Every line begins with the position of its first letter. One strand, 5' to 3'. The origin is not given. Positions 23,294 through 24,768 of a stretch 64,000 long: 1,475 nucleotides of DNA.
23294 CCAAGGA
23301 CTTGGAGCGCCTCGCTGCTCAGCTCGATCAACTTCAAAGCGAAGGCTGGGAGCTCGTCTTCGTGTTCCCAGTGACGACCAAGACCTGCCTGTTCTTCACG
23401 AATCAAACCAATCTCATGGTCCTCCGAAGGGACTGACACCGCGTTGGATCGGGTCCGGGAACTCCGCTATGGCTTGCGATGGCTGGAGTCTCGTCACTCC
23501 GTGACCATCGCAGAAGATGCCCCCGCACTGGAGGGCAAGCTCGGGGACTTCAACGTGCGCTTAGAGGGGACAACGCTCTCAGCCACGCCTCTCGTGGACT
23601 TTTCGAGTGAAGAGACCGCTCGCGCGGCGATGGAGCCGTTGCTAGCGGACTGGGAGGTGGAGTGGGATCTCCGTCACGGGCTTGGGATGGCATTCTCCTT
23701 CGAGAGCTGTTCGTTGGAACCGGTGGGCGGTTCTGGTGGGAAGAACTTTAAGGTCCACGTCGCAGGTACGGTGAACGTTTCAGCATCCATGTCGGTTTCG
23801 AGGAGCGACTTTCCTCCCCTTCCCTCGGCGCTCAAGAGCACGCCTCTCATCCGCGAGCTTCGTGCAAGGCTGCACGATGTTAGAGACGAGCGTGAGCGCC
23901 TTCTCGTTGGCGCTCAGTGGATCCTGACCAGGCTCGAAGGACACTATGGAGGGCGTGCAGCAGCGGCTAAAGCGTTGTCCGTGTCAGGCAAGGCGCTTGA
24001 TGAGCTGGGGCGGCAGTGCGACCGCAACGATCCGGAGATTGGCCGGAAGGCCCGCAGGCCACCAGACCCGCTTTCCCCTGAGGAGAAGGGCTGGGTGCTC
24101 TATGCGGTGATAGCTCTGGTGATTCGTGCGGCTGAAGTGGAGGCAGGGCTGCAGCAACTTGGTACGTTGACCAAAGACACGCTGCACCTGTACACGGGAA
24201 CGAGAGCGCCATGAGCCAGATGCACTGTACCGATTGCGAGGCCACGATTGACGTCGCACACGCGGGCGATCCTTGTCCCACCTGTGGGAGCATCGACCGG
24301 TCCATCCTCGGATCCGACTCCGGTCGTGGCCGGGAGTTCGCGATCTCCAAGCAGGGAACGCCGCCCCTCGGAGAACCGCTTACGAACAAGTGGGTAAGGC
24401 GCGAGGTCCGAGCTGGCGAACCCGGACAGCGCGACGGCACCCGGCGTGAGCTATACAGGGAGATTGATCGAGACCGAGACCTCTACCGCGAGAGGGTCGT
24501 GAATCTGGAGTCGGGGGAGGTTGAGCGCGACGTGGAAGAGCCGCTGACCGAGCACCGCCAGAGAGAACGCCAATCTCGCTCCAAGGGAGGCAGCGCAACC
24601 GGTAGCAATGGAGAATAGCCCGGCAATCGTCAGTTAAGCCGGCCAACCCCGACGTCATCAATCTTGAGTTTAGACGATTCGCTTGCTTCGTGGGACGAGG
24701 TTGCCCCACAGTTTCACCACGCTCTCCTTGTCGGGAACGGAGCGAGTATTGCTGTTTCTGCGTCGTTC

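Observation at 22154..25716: Six-gene co-directional cargo run ending in a SIR2-like protein: candidate undescribed defence or membrane-stress system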

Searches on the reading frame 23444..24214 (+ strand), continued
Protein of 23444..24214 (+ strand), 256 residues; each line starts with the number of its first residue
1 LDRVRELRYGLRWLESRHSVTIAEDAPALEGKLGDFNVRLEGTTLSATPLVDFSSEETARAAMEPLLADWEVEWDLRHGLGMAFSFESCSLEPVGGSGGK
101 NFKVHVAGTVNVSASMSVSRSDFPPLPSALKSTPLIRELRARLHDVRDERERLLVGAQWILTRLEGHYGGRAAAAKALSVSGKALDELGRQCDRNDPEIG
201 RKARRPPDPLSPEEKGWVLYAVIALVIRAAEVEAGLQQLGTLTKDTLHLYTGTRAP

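Call 67: search_solved_structures(query=A1, max_evalue=1)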
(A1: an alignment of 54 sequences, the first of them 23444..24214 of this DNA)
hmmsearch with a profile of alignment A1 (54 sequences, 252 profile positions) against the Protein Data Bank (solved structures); distinct sequences matched with E-value up to 1: 5.
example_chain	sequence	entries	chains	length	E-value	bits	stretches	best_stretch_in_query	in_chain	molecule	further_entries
1k40_A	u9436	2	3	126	0.051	16.1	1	95-184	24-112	adhesion kinase | Focal adhesion kinase 1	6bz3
1pv3_A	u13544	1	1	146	0.099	15.2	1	95-184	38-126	Focal adhesion kinase 1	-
2l6g_A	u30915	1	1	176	0.15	14.6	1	95-184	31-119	Focal adhesion kinase 1, linker, Paxillin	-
2l6h_A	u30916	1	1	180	0.17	14.4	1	95-184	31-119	Focal adhesion kinase 1, linker, Paxillin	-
2l6f_A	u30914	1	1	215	0.25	13.9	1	95-184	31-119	Focal adhesion kinase 1, linker1, Paxillin, linker2, Paxillin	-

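Call 77: fold_search(model_id=the predicted structure, library=viral)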
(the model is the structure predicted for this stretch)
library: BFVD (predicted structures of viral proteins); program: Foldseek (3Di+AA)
matches with E <= 10: 343; with E <= 0.001: 0
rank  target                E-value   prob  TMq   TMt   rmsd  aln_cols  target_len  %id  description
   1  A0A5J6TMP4            4.9e-02  0.80  0.23  0.43   9.1       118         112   17  (no name in the UniProt tables at hand)
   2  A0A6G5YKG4            6.5e-02  0.33  0.16  0.24   9.3        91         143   13  (no name in the UniProt tables at hand)
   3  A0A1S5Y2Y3            1.6e-01  0.33  0.19  0.15   8.7       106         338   13  Uncharacterized protein [uncultured archaeal virus]
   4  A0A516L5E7            3.8e-01  0.18  0.15  0.15  11.3       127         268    6  (no name in the UniProt tables at hand)
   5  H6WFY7                4.8e-01  0.08  0.11  0.07   7.1        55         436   11  Virion structural protein and packaging [Cyanophage S-TIM5]
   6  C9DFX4                5.1e-01  0.04  0.15  0.10  19.5       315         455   13  RIIB [Delftia phage PhiW-14]
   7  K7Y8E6                5.8e-01  0.10  0.15  0.26  10.7       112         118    7  Uncharacterized protein [Megavirus courdo11]
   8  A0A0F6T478            6.1e-01  0.06  0.18  0.10  13.9       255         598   12  Outer capsid protein VP2 (Fragment) [Bluetongue virus 2]
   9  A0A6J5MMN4            6.5e-01  0.03  0.16  0.08  22.7       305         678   13  LT_GEWL domain containing protein [uncultured Caudovirales phage]
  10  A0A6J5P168            7.7e-01  0.10  0.16  0.14   9.7       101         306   12  Uncharacterized protein [uncultured Caudovirales phage]
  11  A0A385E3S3            8.2e-01  0.02  0.12  0.13  18.8       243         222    8  (no name in the UniProt tables at hand)
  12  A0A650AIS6            8.7e-01  0.03  0.10  0.10  20.7       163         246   10  (no name in the UniProt tables at hand)
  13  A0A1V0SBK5            9.2e-01  0.15  0.15  0.08  13.7        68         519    9  AAA family ATPase [Catovirus CTV1]
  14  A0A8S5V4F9            9.2e-01  0.07  0.16  0.09  10.3       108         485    8  Uncharacterized protein [Siphoviridae sp. ct87j35]
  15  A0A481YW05            9.8e-01  0.13  0.13  0.24   6.8        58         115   10  Uncharacterized protein [Marseillevirus LCMAC103]
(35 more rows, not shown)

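Call 78: search_protein_families(library=phrogs, max_evalue=0.001, proteins=[window:23444-24214:+])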
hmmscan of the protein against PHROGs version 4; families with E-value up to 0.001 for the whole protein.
window:23444-24214:+ (256 aa): 0 families

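Call 80: find_encoding_contigs(protein=P0132, flank=6000, max_places=2)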
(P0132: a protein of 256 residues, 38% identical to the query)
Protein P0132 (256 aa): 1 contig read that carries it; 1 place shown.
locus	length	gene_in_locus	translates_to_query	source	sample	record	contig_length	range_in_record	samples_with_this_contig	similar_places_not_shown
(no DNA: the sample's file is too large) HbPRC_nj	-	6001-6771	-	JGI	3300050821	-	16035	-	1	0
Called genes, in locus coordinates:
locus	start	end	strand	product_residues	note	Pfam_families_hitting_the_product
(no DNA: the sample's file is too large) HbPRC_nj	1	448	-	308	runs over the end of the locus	PF00294:PfkB, PF08543:Phos_pyr_kin (weak)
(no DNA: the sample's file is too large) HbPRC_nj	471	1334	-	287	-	PF01048:PNP_UDP_1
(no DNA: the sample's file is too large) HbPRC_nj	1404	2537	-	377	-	PF21016:RlmN_N, PF04055:Radical_SAM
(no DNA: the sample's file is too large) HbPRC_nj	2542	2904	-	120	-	-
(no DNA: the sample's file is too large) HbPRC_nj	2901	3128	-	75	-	PF04255:DUF433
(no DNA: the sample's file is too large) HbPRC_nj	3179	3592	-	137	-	PF00334:NDK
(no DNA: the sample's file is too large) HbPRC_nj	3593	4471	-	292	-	PF02629:CoA_binding, PF13607:Succ_CoA_lig, PF00549:Ligase_CoA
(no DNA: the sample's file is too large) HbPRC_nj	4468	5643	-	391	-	PF08442:ATP-grasp_2, PF13549:ATP-grasp_5, PF24948:Citrate_synth_N, PF00549:Ligase_CoA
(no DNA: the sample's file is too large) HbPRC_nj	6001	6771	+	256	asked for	-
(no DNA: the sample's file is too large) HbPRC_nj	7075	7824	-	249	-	PF13085:Fer2_3, PF12838:Fer4_7 (faint), PF13187:Fer4_9 (faint), PF13183:Fer4_8, PF13534:Fer4_17 (weak)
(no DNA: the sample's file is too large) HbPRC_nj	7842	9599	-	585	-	PF00890:FAD_binding_2, PF07992:Pyr_redox_2 (faint), PF02910:Succ_DH_flav_C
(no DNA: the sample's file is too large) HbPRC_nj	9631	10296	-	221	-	PF01127:Sdh_cyt (weak)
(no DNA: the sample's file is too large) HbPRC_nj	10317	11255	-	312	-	PF00056:Ldh_1_N, PF02866:Ldh_1_C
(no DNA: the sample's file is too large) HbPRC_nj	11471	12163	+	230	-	PF13417:GST_N_3, PF02798:GST_N, PF13409:GST_N_2, PF13410:GST_C_2, PF00043:GST_C, PF14497:GST_C_3, PF17171:GST_C_6 (faint)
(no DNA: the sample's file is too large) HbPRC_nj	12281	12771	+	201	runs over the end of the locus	-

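Call 84: find_related_loci(query=window:23444-24211:+, collection=viral_contigs, flank=5000)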
Query window:23444-24211:+ (256 aa) in viral_contigs; peptide patterns used: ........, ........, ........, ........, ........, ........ (x = any residue, [..] = any of these).
10 stretches matched a pattern, but none encodes a relative of the query by tblastn (E <= 1e-3).

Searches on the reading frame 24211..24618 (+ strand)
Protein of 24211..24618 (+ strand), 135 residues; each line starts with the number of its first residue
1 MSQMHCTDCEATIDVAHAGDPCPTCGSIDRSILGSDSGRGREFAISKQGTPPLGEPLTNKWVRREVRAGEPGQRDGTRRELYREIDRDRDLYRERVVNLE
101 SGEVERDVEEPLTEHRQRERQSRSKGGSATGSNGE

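Call 4: search_protein_families(library=pfam, max_evalue=0.01, proteins=[window:24211-24618:+])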
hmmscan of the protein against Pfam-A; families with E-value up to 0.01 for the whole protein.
window:24211-24618:+ (135 aa): 1 family
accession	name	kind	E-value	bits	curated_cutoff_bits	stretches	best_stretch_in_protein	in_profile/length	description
PF01155.25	HypA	-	0.003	18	28.9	1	3-34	70-101/112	Hydrogenase/urease nickel incorporation, metallochaperone, hypA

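Call 5: search_protein_families(library=padloc, max_evalue=0.01, proteins=[window:24211-24618:+])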
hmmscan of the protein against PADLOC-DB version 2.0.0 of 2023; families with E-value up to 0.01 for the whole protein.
window:24211-24618:+ (135 aa): 0 families

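Call 8: search_protein_families(library=ncbifam, max_evalue=0.01, proteins=[window:24211-24618:+])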
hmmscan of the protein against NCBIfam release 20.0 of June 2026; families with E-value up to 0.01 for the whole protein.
window:24211-24618:+ (135 aa): 0 families

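Call 45: search_dna_similar(query=window:24211-24618:+, collection=plasmids, mode=protein, max_evalue=0.01, max_rows=20)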
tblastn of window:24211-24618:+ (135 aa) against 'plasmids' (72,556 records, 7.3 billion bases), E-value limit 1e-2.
Records with a match: 1; places in all: 1; records where one place covers at least 80% of the query: 1.
Best place of each record, by identity: <60% 1.
By first word of the organism name: Thermomicrobium 1.
By predicted mobility (MOB-suite, as given by PLSDB): non-mobilizable 1.
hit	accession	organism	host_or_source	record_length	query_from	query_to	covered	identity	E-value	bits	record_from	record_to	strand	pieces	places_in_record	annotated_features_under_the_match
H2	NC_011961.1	Thermomicrobium roseum DSM 5159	-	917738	4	118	85%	35.3%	5e-7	54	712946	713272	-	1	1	hypothetical protein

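Call 47: get_annotated_region(hit=H2, flank=5000)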
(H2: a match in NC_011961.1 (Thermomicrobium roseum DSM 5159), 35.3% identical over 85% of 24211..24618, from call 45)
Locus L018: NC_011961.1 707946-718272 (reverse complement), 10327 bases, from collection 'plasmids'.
description: Thermomicrobium roseum DSM 5159 plasmid unnamed, complete sequence
organism: Thermomicrobium roseum DSM 5159 (NCBI taxid 309801)
taxonomy: Bacteria; Thermomicrobiota; Thermomicrobia; Thermomicrobiales; Thermomicrobiaceae; Thermomicrobium; Thermomicrobium roseum; Thermomicrobium roseum DSM 5159
host: -; source: -; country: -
typing (MOB-suite, as given by PLSDB): non-mobilizable
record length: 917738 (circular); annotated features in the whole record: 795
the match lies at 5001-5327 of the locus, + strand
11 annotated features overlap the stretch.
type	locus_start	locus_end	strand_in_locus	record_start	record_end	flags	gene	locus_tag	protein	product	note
CDS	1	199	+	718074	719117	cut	-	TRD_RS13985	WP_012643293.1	M23 family metallopeptidase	GO:0006508 - proteolysis [Evidence IEA]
CDS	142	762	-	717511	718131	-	-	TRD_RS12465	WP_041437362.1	DUF3267 domain-containing protein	-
CDS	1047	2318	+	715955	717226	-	-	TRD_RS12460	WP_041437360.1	hypothetical protein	-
CDS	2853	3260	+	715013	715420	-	-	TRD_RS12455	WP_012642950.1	ATPase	-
CDS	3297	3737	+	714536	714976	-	-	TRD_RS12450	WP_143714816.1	ATPase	-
CDS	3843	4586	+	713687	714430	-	-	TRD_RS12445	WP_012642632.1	hypothetical protein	-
CDS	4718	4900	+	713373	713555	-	-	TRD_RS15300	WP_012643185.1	AbrB/MazE/SpoVT family DNA-binding domain-containing protein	-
CDS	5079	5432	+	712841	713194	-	-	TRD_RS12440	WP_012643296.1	hypothetical protein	-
CDS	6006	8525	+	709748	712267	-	-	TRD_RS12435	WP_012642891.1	DEAD/DEAH box helicase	-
CDS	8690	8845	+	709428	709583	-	-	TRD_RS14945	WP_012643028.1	hypothetical protein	-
CDS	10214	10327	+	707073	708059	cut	-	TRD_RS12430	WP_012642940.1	hypothetical protein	-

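Call 48: search_protein_families(library=pfam, max_evalue=1, proteins=[window:24211-24618:+])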
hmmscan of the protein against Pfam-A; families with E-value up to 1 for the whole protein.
window:24211-24618:+ (135 aa): 3 families
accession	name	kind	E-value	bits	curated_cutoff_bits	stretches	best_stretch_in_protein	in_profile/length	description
PF01155.25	HypA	-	0.003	18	28.9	1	3-34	70-101/112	Hydrogenase/urease nickel incorporation, metallochaperone, hypA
PF09723.15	Zn_ribbon_8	-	0.037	14.5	34.4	1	4-27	6-34/41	Zinc ribbon domain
PF23455.1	DUF7129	-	0.06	13.5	30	1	6-27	14-35/45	Domain of unknown function (DUF7129)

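Call 78: search_protein_families(library=phrogs, max_evalue=0.001, proteins=[window:24211-24618:+])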
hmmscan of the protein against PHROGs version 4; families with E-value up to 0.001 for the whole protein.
window:24211-24618:+ (135 aa): 0 families

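Call 83: find_related_loci(query=window:24211-24615:+, collection=viral_contigs, flank=5000)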
Query window:24211-24615:+ (135 aa) in viral_contigs; peptide patterns used: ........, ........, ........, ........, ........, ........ (x = any residue, [..] = any of these).
18 stretches matched a pattern, but none encodes a relative of the query by tblastn (E <= 1e-3).
